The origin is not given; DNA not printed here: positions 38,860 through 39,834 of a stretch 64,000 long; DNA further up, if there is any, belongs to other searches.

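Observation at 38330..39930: Canonical cobalamin riboswitch gates a solitary CbiM-like permease plus a His-rich exported protein: candidate ECF-independent cobalt uptake module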

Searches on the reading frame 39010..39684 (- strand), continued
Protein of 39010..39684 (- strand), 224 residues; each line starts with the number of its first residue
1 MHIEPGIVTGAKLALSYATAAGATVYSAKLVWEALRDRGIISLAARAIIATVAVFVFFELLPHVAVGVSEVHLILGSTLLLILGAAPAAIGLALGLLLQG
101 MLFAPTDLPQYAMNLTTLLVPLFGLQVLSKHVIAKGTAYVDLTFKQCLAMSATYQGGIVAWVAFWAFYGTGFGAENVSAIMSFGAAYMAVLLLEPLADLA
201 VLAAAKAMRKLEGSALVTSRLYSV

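Call 35: find_related_loci(query=A2, collection=genome_contigs, flank=10000)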
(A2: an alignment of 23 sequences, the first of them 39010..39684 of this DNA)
Query A2 (224 aa) in genome_contigs; peptide patterns used: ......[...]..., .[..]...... (x = any residue, [..] = any of these).
600 stretches matched a pattern (row limit reached: there are more); 578 encode a relative of the query (tblastn E <= 1e-3); the best 80 are kept; 80 distinct loci.
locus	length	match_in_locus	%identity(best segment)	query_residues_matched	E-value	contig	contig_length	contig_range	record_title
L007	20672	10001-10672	89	1-224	1e-121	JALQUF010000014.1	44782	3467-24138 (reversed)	MAG: Yoonia sp. isolate DFJ.14 NODE_14_length_44782_cov_6.776468, whole genome shotgun sequence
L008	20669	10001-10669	79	1-223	3e-110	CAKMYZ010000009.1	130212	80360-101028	uncultured Alphaproteobacteria bacterium isolate EG16N_Bin1 genome assembly, contig: NODE_9_length_130212_cov_21.625406,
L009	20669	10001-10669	80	1-223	5e-107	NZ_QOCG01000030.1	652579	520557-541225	Loktanella sp. D2R18 D2R18_contig_8, whole genome shotgun sequence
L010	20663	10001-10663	70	1-221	1e-98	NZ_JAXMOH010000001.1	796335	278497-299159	MAG: Thalassovita sp. isolate EC_MBin.47 ECX_21CoAssmbCtg, whole genome shotgun sequence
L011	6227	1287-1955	70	1-223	5e-98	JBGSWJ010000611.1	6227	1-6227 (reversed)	MAG: Rhodobacterales bacterium isolate JTS-AC479 k141_3101488, whole genome shotgun sequence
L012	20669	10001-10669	70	1-223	2e-97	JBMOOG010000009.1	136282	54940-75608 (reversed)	MAG: Pseudomonadota bacterium isolate Betzabe_MAG096 MAG096_9, whole genome shotgun sequence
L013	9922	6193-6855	68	1-223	8e-96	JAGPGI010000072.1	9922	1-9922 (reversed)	MAG: Paracoccus sp. isolate Gw_SlPrim_bin_93 Gw_SlPrim_9890_length_9922_cov_6.801225, whole genome shotgun sequence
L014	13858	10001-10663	70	1-223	2e-95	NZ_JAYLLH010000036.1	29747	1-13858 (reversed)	Mesobacterium hydrothermale strain TK19101 contig36, whole genome shotgun sequence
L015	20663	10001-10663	67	1-223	4e-95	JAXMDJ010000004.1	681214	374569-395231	MAG: Paracoccus sp. (in: a-proteobacteria) isolate STL-PRO33 C2.209.fa-4, whole genome shotgun sequence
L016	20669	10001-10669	68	1-223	9e-95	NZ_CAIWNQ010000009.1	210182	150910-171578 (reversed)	Ruegeria sp. THAF57, whole genome shotgun sequence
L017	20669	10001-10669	67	1-223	2e-94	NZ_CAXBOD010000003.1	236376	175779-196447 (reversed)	MAG: uncultured Albimonas sp. isolate ERR2762163_binner12_Refined_89 ERZ3422068.78, whole genome shotgun sequence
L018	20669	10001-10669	66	1-223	7e-94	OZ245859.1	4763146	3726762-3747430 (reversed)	MAG: Kaistia sp. isolate 58ec13d6-cf9f-4d7c-a3cb-8a93c832abf0 genome assembly, chromosome: 1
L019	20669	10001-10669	66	1-223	2e-93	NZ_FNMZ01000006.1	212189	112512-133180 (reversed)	Albimonas donghaensis strain DSM 17890, whole genome shotgun sequence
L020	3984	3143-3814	65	1-223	2e-93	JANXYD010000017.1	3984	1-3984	MAG: Hyphomicrobiaceae bacterium isolate GL140_3_metabat_318_sub GL140_3_k141_1606537, whole genome shotgun sequence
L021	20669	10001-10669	63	1-223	8e-93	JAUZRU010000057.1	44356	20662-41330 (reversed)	MAG: Paracoccaceae bacterium isolate GS19_ROV17_BS05-AMOR20_M1370 AMOR20_M1370_contig57, whole genome shotgun sequence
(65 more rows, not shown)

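Call 45: predict_structure(alignment_id=A2)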
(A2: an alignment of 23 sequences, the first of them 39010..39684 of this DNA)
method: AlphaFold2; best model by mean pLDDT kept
length: 224 residues; sequences in the alignment: 23
mean_pLDDT: 79.5   pTM: 0.78
mean pLDDT of the five models: 79.5, 76.8, 75.7, 64.4, 59.0
residues with pLDDT >= 90: 47; 70-90: 143; 50-70: 19; < 50: 15
segments of 3 or more residues with pLDDT < 50: 1-8, 62-68
pLDDT, mean of each block of 10 residues (from residue 1): 42 69 86 90 94 81 47 75 92 85 76 74 86 87 90 82 76 82 80 85 87 86 82
secondary structure, 60 per line:
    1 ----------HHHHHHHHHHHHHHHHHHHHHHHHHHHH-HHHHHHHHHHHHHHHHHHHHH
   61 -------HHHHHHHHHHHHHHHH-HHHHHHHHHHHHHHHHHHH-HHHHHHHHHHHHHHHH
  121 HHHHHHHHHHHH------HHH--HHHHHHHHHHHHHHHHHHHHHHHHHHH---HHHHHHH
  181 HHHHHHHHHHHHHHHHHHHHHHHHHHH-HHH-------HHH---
elements in order: H11-38 H40-60 H68-83 H85-103 H105-132 H144-170 H174-207

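Call 51: fold_search(model_id=the predicted structure, library=pdb)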
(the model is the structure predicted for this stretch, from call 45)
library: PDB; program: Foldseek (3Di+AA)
matches with E <= 10: 83; with E <= 0.001: 0
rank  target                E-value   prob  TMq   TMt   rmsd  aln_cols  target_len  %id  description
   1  5edl                  3.5e-01  0.93  0.45  0.50   6.1       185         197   14  Crystal structure of an S-component of ECF transporter (released 2016-08-17)
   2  4tkr_B                4.1e-01  0.80  0.38  0.44   8.2       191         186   17  Native-SAD phasing for ThiT from Listeria monocytogenes serovar. (released 2014-06-18)
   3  4tkr_A                4.7e-01  0.77  0.38  0.44   8.1       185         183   17  Native-SAD phasing for ThiT from Listeria monocytogenes serovar. (released 2014-06-18)
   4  9g4d                  9.2e-01  0.09  0.17  0.16  16.2       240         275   14  Cryo-EM reconstruction of the full-length H209N mutant E. coli transmembrane formate transporter FocA (released 2025-10-22)
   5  9cc4_A                1.3e+00  0.14  0.23  0.25  16.3       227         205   11  Crystal structure of Z4 c3ii (released 2025-06-25)
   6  7vaf_A                1.6e+00  0.06  0.17  0.15  20.0       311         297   14  Cryo-EM structure of Rat NTCP complexed with YN69202Fab (released 2022-05-25)
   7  9n64_A                2.0e+00  0.08  0.18  0.09  22.2       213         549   14  Transporter associated with antigen processing (TAP) EQ mutant bound to ATP in the outward-facing kinked state (released 2025-09-03)
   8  9och_A                2.0e+00  0.07  0.17  0.09  22.2       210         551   12  Transporter associated with antigen processing (TAP) bound to the viral protein hUS6 in the outward-facing open state (released 2025-09-10)
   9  9vjg_R                2.2e+00  0.06  0.19  0.16  17.4       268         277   11  Cryo-EM structure of 5-HT1AR-Gz in complex with (R)-8-OH-DPAT (released 2025-11-12)
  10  8bzy_A                2.5e+00  0.07  0.20  0.12  18.7       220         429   10  Structure of SLC40/ferroportin in complex with vamifeport and synthetic nanobody Sy3 in occluded conformation (released 2023-03-22)
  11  9g49                  2.5e+00  0.06  0.17  0.14  16.4       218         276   17  Cryo-EM reconstruction of the full-length E. coli transmembrane formate transporter FocA (released 2025-10-22)
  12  8fef_I                2.8e+00  0.08  0.23  0.21  18.2       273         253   12  Structure of Mce1 transporter from Mycobacterium smegmatis (Map0) (released 2023-02-22)
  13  8fed_I                2.9e+00  0.08  0.23  0.21  18.6       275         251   11  Structure of Mce1-LucB complex from Mycobacterium smegmatis (Map1) (released 2023-02-22)
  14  4eom_D                3.2e+00  0.06  0.17  0.15  14.9       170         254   15  Thr 160 phosphorylated CDK2 H84S, Q85M, Q131E - human cyclin A3 complex with ATP (released 2013-02-06)
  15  3q7k_E                3.2e+00  0.05  0.17  0.17  15.5       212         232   15  Formate Channel FocA from Salmonella typhimurium (released 2011-04-27)
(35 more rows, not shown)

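Call 52: search_protein_families(library=pfam, alignment_id=A4, max_evalue=0.00001)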
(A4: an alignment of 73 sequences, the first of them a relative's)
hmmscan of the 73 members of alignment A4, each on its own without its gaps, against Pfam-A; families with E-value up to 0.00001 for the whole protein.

A. member 1, L004:8719-9474:+ (252 aa): 1 family
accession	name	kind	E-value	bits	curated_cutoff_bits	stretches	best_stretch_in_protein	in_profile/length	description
PF00590.25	TP_methylase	-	1.6e-29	103.9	27.8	1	4-222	2-210/212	Tetrapyrrole (Corrin/Porphyrin) Methylases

B. families by the number of members that match (of 73 scanned): 12 families
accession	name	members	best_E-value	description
PF00590.25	TP_methylase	27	4e-49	Tetrapyrrole (Corrin/Porphyrin) Methylases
PF02492.25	cobW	15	3.8e-58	CobW/HypB/UreG, nucleotide-binding domain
PF07683.19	CobW_C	14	1.5e-18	Cobalamin synthesis protein cobW C-terminal domain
PF02560.19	Cyanate_lyase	3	6.7e-38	Cyanate lyase C-terminal domain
PF21291.3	CYNS_N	3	7.2e-18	Cyanate hydratase, N-terminal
PF00291.31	PALP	1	4.1e-77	Pyridoxal-phosphate dependent enzyme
PF01734.28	Patatin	1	1.4e-18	Patatin-like phospholipase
PF00583.31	Acetyltransf_1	1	4.3e-15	Acetyltransferase (GNAT) family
PF00535.33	Glycos_transf_2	1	8.3e-15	Glycosyl transferase family 2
PF13508.13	Acetyltransf_7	1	4.1e-12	Acetyltransferase (GNAT) domain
PF13673.13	Acetyltransf_10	1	1.5e-07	Acetyltransferase (GNAT) domain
PF13641.12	Glyco_tranf_2_3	1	2.3e-07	Glycosyltransferase like family 2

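Call 75: search_dna_similar(query=window:39010-39684:-, collection=plasmids, mode=protein, max_evalue=1, max_rows=40, rows=spread)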
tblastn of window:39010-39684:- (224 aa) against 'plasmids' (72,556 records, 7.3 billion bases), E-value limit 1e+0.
Records with a match: 87; places in all: 88; records where one place covers at least 80% of the query: 77.
Best place of each record, by identity: 60-80% 71; <60% 16.
By first word of the organism name: Sinorhizobium 46; Azospirillum 12; Paracoccus 3; Cereibacter 3; Acidovorax 3; Rhizobium 3; Ruegeria 2; Bradyrhizobium 2; Alloyangia 2; Methylibium 2; and 9 more.
By predicted mobility (MOB-suite, as given by PLSDB): mobilizable 47; non-mobilizable 38; conjugative 2.
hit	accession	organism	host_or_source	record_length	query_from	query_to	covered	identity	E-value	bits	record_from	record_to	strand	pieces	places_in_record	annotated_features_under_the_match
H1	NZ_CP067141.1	Paracoccus saliphilus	cell culture,saline-alkali soil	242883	1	223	100%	70.9%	2e-58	205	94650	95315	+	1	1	energy-coupling factor ABC transporter permease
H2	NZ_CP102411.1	Ruegeria sp. YS9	seaweed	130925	1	223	100%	68.2%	3e-58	205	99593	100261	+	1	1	energy-coupling factor ABC transporter permease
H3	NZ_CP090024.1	Cereibacter azotoformans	cell culture,Aquaculture sediment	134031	1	222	99%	68.0%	1e-58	206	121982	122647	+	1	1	energy-coupling factor ABC transporter permease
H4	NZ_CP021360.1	Acidovorax carolinensis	-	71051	1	223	100%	64.1%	6e-52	186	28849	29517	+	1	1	energy-coupling factor ABC transporter permease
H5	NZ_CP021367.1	Acidovorax carolinensis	-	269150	1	223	100%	64.1%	7e-52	186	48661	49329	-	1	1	energy-coupling factor ABC transporter permease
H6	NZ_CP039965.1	Pseudorhodobacter turbinis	single bacterial isolate,Turban shell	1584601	1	222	99%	61.3%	5e-51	184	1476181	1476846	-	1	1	record has no annotation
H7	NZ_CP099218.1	Citrobacter freundii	culture,Pooled soil sample collected ...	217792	1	223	100%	59.6%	5e-44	164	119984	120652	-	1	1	energy-coupling factor ABC transporter permease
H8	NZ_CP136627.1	Bradyrhizobium sp. BWA-3-5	Arachis hypogaea,cell culture,root ...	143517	1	187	83%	66.8%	1e-51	186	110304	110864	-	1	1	energy-coupling factor ABC transporter permease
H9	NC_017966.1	Tistrella mobilis KA081020-065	-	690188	1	187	83%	63.6%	2e-48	177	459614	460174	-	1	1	energy-coupling factor ABC transporter permease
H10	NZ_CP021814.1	Sinorhizobium meliloti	Medicago truncatula,Single Cell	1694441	1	187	83%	63.3%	2e-50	182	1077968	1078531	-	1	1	none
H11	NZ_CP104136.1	Sinorhizobium sp. C101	Phaseolus vulgaris,cell ...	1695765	1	187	83%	63.3%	1e-49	180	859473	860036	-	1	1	record has no annotation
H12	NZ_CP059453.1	Azospirillum brasilense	Prokaryotes,soil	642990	1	187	83%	62.8%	1e-54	194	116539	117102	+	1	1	energy-coupling factor ABC transporter permease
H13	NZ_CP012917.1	Azospirillum brasilense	Digitaria eriantha,microbe,root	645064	1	187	83%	62.8%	2e-54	194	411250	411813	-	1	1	energy-coupling factor ABC transporter permease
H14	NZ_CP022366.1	Azospirillum sp. TSH58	single cell,paddy soils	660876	1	187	83%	62.8%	3e-54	193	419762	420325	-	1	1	energy-coupling factor ABC transporter permease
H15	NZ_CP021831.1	Sinorhizobium meliloti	Medicago truncatula,Single Cell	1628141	1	187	83%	62.8%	3e-53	190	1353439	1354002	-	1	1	none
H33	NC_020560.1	Sinorhizobium meliloti 2011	-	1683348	1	187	83%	61.2%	7e-52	186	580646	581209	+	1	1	none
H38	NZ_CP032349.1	Azospirillum brasilense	soil sample,Agricultural field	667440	1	169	75%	31.4%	2e-5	52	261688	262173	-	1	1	energy-coupling factor ABC transporter permease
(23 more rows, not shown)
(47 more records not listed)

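Call 76: get_annotated_region(hit=H38, flank=4000)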
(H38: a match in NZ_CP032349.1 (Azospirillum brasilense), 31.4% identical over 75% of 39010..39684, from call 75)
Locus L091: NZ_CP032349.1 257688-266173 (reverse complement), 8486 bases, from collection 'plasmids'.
description: Azospirillum brasilense strain MTCC4039 plasmid p3, complete sequence
organism: Azospirillum brasilense (NCBI taxid 192)
taxonomy: Bacteria; Pseudomonadota; Alphaproteobacteria; Rhodospirillales; Azospirillaceae; Azospirillum; Azospirillum brasilense
host: -; source: soil sample,Agricultural field; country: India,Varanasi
typing (MOB-suite, as given by PLSDB): non-mobilizable
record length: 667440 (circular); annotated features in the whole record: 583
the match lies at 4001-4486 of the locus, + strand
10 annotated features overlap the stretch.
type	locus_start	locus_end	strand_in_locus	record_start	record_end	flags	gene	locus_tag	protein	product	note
CDS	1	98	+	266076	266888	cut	-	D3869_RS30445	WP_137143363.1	hypothetical protein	-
CDS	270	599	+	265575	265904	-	-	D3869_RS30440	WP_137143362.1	hypothetical protein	-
CDS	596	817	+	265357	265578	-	-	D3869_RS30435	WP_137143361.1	hypothetical protein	-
CDS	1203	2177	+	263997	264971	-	-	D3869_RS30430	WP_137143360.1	GTP-binding protein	-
CDS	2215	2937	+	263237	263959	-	nthB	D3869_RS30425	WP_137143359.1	nitrile hydratase subunit beta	GO:0050898 - nitrile metabolic process [Evidence IEA]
CDS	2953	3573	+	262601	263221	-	nthA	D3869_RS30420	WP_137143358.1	nitrile hydratase subunit alpha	GO:0050898 - nitrile metabolic process [Evidence IEA]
CDS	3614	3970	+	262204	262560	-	-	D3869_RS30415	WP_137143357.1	nitrile hydratase accessory protein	GO:0050898 - nitrile metabolic process [Evidence IEA]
CDS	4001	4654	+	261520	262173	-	-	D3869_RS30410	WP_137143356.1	energy-coupling factor ABC transporter permease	-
CDS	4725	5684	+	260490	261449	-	-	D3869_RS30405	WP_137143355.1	GlxA family transcriptional regulator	-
CDS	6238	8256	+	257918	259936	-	-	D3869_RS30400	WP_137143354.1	ELWxxDGT repeat protein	-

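Call 77: get_annotated_region(hit=H33, flank=5000)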
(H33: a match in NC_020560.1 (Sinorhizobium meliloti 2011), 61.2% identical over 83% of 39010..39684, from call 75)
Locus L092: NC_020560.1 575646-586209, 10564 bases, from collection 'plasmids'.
description: Sinorhizobium meliloti 2011 plasmid pSymB, complete sequence
organism: Sinorhizobium meliloti 2011 (NCBI taxid 1286640)
taxonomy: Bacteria; Pseudomonadota; Alphaproteobacteria; Hyphomicrobiales; Rhizobiaceae; Sinorhizobium; Sinorhizobium meliloti; Sinorhizobium meliloti 2011
host: -; source: -; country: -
typing (MOB-suite, as given by PLSDB): mobilizable; relaxase MOBQ
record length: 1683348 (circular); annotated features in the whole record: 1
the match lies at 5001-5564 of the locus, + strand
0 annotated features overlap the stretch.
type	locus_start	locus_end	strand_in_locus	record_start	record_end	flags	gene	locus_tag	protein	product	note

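Call 81: search_dna_similar(query=L091:4001-4651:+, collection=plasmids, mode=protein, max_evalue=0.001, max_rows=40, rows=spread)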
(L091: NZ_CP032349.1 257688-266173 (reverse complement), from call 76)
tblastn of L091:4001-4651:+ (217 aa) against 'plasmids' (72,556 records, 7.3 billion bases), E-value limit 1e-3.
Records with a match: 87; places in all: 88; records where one place covers at least 80% of the query: 84.
Best place of each record, by identity: >=99% 1; 95-99% 4; <60% 82.
By first word of the organism name: Sinorhizobium 45; Azospirillum 12; Paracoccus 3; Rhizobium 3; Cereibacter 3; Acidovorax 3; Alloyangia 2; Bradyrhizobium 2; Ruegeria 2; Methylibium 2; and 10 more.
By predicted mobility (MOB-suite, as given by PLSDB): mobilizable 46; non-mobilizable 39; conjugative 2.
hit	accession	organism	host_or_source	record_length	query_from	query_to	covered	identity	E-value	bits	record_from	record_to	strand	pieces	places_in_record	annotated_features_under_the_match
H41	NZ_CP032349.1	Azospirillum brasilense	soil sample,Agricultural field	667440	1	217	100%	100.0%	2e-113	362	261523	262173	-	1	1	energy-coupling factor ABC transporter permease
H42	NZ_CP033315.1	Azospirillum brasilense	rhizosphere soil of Digitaria ...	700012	1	217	100%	97.7%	2e-109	351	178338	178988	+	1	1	energy-coupling factor ABC transporter permease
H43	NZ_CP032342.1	Azospirillum brasilense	soil sample,Agricultural field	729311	1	217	100%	97.7%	2e-109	351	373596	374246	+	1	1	energy-coupling factor ABC transporter permease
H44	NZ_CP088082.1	Ideonella dechloratans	Cell culture,Activated sludge, ...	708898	1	190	88%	56.8%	2e-48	176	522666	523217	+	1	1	energy-coupling factor ABC transporter permease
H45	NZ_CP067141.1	Paracoccus saliphilus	cell culture,saline-alkali soil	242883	1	189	87%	35.0%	7e-14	77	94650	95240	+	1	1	energy-coupling factor ABC transporter permease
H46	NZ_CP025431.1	Paracoccus zhejiangensis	single cell,sludge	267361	1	189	87%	34.2%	1e-15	82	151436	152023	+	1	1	energy-coupling factor ABC transporter permease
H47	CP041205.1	Rhizobium sp. NIBRBAC000502774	Genome assembly,Coal mine soil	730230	1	190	88%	33.7%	2e-12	72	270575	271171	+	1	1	cobalt transporter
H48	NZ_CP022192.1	Alloyangia pacifica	cell culture,oil-contaminated sediment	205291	1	186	86%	33.8%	6e-19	92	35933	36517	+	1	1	energy-coupling factor ABC transporter permease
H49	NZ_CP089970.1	Cereibacter azotoformans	Owen's River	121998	1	186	86%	33.3%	4e-15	81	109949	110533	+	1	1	energy-coupling factor ABC transporter permease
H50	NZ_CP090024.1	Cereibacter azotoformans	cell culture,Aquaculture sediment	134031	1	186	86%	33.3%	4e-15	81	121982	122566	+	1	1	energy-coupling factor ABC transporter permease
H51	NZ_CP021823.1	Sinorhizobium meliloti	Medicago truncatula,Single Cell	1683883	1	189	87%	32.7%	4e-17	86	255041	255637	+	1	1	none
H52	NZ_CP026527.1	Sinorhizobium meliloti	Medicago sativa L. subsp. ambigua,Cell ...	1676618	1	189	87%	32.7%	9e-17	85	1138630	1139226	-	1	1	none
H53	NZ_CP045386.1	Ruegeria sp. THAF33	pure culture,Surface of a polyethylene ...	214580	1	186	86%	32.8%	3e-13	75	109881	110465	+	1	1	energy-coupling factor ABC transporter permease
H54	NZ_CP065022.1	Sinorhizobium meliloti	Medicago sativa subsp. varia (Martyn) ...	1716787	1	189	87%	32.2%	2e-16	84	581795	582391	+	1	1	none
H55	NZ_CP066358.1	Sinorhizobium meliloti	Medicago lupulina L.,nodules of ...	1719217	1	189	87%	32.2%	6e-14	77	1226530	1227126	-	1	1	none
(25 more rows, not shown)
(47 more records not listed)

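Call 109: get_annotated_region(hit=H3, flank=4000)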
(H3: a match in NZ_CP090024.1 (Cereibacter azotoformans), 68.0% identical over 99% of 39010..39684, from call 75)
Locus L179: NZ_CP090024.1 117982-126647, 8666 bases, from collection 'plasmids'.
description: Cereibacter azotoformans strain SY5 plasmid p2, complete sequence
organism: Cereibacter azotoformans (NCBI taxid 43057)
taxonomy: Bacteria; Pseudomonadota; Alphaproteobacteria; Rhodobacterales; Paracoccaceae; Cereibacter; Cereibacter azotoformans
host: -; source: cell culture,Aquaculture sediment; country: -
typing (MOB-suite, as given by PLSDB): non-mobilizable; replicon rep_cluster_369
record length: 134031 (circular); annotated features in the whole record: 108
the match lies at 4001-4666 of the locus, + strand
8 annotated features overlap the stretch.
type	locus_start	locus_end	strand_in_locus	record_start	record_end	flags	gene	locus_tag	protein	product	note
CDS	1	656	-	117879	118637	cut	-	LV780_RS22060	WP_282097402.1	acyltransferase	-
CDS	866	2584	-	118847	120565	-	-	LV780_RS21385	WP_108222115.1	cation:proton antiporter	GO:0006812 - monoatomic cation transport [Evidence IEA]; GO:1902600 - proton transmembrane transport [Evidence IEA]; ...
CDS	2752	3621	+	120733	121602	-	-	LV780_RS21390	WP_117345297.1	universal stress protein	-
CDS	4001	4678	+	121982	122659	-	-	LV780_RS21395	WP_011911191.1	energy-coupling factor ABC transporter permease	GO:0000041 - transition metal ion transport [Evidence IEA]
CDS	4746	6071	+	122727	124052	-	-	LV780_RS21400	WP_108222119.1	cobyrinate a,c-diamide synthase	-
CDS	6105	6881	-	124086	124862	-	-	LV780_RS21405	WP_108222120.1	MetQ/NlpA family ABC transporter substrate-binding protein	-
CDS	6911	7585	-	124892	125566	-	-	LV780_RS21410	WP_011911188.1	methionine ABC transporter permease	GO:0048473 - D-methionine transport [Evidence IEA]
CDS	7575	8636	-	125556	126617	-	-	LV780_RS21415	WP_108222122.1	methionine ABC transporter ATP-binding protein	GO:0048473 - D-methionine transport [Evidence IEA]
